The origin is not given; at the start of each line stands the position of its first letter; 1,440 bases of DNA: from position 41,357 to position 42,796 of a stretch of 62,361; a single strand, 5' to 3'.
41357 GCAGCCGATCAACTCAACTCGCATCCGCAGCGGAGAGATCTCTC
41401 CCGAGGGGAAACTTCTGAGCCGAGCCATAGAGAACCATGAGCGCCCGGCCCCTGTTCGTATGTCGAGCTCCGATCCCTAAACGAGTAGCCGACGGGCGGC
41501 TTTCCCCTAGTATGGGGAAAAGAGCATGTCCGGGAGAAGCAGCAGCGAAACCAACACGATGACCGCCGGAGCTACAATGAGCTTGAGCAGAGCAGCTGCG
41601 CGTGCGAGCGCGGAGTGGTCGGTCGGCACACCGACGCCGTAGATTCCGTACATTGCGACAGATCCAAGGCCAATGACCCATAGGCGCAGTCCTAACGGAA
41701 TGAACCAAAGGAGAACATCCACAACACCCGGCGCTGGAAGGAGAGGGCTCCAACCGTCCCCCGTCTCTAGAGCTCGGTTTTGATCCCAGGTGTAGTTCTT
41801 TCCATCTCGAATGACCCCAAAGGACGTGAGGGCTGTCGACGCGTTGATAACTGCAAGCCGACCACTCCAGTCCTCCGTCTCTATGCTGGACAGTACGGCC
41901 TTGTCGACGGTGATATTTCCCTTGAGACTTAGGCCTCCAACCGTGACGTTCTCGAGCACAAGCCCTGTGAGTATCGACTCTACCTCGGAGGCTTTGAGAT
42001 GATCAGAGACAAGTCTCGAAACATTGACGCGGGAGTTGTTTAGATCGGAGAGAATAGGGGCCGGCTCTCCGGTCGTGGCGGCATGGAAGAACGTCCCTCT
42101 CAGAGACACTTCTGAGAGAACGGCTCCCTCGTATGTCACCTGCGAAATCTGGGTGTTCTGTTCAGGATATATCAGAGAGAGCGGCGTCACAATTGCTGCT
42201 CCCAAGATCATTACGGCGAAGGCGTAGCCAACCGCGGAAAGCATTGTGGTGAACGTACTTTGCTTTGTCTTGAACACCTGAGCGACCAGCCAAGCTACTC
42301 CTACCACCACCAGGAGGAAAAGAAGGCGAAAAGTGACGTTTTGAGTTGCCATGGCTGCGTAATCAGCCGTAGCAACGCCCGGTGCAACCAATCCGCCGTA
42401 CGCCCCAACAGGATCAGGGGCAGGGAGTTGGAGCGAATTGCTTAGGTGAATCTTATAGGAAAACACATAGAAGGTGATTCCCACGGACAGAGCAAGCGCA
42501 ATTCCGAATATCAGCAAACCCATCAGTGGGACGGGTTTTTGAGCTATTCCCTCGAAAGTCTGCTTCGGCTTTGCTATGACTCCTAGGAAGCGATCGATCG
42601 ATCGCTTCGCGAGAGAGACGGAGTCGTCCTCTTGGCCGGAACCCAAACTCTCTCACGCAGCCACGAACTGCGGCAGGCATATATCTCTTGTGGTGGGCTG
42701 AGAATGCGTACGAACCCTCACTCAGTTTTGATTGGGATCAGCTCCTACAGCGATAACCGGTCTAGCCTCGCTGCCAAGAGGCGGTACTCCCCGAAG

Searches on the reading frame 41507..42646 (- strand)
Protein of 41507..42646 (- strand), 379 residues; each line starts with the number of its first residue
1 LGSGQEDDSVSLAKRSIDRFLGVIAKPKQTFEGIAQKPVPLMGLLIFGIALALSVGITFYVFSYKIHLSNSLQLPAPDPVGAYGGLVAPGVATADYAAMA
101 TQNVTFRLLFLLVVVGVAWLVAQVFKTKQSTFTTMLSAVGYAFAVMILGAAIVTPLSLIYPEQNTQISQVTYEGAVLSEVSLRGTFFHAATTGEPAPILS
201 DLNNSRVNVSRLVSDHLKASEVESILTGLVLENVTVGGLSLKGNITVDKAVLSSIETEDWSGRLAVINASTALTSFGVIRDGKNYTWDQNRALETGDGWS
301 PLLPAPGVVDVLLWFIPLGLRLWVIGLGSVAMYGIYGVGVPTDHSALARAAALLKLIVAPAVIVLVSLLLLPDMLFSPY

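Call 71: search_protein_families(library=pfam, proteins=[window:41507-42646:-], max_evalue=0.000001)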
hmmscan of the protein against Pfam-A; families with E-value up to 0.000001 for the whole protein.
window:41507-42646:- (379 aa): 1 family
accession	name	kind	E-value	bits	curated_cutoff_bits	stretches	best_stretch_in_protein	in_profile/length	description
PF04893.22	Yip1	-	4.7e-09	36.8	28.6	1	22-161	2-122/173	Yip1 domain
